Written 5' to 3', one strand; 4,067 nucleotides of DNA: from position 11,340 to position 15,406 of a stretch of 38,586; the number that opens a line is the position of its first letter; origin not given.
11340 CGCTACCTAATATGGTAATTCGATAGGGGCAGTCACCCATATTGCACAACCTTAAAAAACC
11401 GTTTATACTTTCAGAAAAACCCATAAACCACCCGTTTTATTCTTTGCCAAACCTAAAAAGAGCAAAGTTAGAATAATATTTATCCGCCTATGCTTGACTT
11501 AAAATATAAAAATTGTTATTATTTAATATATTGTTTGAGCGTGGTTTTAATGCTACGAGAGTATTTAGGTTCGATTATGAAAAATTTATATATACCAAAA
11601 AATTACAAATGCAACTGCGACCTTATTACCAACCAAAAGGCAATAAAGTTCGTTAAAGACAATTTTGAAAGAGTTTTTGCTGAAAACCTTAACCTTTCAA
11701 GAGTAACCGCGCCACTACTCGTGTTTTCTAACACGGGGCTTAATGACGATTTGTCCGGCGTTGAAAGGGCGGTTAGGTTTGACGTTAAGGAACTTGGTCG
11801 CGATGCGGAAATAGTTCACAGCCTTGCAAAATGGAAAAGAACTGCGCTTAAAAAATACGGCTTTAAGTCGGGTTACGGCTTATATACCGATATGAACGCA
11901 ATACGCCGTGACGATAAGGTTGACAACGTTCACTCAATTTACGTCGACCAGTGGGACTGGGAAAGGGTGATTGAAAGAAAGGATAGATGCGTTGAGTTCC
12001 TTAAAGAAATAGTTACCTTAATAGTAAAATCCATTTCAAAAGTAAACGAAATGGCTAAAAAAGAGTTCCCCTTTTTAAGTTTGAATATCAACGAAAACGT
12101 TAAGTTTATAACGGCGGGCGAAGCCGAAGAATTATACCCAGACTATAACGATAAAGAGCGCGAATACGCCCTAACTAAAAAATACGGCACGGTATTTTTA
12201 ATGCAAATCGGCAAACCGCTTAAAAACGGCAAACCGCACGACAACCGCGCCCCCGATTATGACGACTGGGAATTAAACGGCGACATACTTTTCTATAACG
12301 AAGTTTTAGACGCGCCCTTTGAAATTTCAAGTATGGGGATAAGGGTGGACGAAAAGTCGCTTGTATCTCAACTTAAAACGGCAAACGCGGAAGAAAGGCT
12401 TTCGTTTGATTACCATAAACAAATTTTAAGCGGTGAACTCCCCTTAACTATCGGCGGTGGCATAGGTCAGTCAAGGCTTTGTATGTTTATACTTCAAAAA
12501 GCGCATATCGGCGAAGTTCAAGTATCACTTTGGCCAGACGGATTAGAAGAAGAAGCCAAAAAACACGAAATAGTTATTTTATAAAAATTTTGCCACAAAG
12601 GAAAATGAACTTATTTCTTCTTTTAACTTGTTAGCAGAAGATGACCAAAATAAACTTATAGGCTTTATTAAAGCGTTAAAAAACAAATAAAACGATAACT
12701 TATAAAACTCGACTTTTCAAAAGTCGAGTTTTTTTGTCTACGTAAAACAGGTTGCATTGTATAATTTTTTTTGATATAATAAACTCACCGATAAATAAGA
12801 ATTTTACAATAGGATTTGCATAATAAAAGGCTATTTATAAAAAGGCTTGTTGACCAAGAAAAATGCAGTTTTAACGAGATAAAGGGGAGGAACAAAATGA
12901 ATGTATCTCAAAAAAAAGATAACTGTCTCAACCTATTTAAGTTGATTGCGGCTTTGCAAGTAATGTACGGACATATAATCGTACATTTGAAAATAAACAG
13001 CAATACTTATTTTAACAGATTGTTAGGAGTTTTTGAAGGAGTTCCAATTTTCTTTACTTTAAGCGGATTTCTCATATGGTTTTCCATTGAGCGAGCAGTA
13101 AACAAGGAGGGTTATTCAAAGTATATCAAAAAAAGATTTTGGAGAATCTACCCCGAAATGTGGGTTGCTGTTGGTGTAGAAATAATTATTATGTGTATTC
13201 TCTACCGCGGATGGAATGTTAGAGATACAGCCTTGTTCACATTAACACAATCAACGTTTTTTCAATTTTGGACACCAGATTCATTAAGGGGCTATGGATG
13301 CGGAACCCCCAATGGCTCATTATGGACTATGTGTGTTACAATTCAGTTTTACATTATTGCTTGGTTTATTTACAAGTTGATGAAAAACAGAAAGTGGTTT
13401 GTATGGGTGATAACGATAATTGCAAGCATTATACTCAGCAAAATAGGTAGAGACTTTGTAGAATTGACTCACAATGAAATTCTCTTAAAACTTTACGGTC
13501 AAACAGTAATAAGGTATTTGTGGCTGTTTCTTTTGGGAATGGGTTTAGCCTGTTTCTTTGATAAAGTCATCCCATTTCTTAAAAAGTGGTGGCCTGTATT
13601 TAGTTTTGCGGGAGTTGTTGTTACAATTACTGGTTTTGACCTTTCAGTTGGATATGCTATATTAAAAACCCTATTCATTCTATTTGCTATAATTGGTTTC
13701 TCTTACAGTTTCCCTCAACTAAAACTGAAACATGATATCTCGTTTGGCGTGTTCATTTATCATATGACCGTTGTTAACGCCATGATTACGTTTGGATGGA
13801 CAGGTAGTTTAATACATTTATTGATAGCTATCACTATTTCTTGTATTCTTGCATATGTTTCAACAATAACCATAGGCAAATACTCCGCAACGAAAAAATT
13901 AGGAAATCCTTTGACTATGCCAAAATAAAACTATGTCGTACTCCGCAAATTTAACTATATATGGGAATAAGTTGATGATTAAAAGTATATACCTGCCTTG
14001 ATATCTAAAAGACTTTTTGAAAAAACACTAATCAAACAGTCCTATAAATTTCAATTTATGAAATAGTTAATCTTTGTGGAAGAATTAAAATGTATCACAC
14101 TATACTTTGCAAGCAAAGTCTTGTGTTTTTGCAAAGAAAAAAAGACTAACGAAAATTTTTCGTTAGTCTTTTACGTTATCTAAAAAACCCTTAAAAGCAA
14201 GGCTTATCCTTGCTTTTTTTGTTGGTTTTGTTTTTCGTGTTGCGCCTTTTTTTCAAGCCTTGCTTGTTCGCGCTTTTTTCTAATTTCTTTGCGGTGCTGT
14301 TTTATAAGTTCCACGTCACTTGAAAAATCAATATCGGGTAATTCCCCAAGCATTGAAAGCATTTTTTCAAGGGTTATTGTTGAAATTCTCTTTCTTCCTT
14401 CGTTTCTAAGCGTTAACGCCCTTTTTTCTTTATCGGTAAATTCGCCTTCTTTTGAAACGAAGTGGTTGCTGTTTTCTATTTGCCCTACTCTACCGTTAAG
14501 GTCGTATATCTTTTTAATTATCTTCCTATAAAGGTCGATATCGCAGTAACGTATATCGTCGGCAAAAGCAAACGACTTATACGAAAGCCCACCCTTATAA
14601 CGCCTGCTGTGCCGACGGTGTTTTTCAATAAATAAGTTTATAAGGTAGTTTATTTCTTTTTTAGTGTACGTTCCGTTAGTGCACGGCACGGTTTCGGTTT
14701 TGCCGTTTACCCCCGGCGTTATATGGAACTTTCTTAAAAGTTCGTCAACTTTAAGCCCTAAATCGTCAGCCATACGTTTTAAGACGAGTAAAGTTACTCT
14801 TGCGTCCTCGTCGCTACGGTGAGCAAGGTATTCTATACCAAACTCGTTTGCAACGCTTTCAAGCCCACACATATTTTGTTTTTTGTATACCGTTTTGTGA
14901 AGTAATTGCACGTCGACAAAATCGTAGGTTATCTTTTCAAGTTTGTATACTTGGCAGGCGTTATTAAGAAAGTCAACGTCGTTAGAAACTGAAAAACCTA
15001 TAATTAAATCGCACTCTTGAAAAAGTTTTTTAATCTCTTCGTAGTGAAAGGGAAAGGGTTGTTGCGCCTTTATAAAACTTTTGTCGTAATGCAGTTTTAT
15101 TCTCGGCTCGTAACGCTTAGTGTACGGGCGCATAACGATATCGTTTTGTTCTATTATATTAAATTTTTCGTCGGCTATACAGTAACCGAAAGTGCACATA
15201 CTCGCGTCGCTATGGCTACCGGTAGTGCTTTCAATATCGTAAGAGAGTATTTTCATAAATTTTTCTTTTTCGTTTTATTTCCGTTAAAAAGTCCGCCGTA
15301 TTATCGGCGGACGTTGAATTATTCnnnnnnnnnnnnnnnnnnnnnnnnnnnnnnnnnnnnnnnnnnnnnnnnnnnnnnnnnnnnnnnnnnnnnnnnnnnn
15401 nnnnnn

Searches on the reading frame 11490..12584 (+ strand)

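Call 65: search_protein_families(library=pfam, proteins=[window:11490-12584:+], max_evalue=0.00001)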
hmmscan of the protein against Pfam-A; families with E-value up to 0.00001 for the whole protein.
window:11490-12584:+ (364 aa): 2 families
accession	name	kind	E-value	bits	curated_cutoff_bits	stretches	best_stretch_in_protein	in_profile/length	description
PF03590.20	AsnA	-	3.6e-100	334.9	27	1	49-274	1-227/228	Aspartate-ammonia ligase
PF00152.25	tRNA-synt_2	-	8.3e-06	25.5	25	0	121-344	83-302/308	tRNA synthetases class II (D, K and N)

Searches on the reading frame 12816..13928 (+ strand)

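Call 65: search_protein_families(library=pfam, proteins=[window:12816-13928:+], max_evalue=0.00001)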
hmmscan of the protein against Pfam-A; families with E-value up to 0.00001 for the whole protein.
window:12816-13928:+ (370 aa): 1 family
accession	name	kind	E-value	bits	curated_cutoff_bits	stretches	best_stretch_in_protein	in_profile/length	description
PF01757.29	Acyl_transf_3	-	8e-25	88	31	1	36-348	2-323/326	Acyltransferase domain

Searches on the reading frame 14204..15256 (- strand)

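Call 65: search_protein_families(library=pfam, proteins=[window:14204-15256:-], max_evalue=0.00001)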
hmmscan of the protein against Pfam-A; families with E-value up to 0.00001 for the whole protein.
window:14204-15256:- (350 aa): 3 families
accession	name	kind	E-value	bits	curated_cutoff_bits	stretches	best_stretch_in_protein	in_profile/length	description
PF13482.12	RNase_H_2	-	1e-06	29.2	22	0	60-143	36-117/165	RNase_H superfamily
PF00929.31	RNase_T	-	2.8e-06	28.4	24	1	6-158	3-163/164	Exonuclease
PF21762.3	DEDDh_C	-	8e-06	26.6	27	0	84-162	109-188/188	DNA polymerase III subunit epsilon-like, C-terminal domain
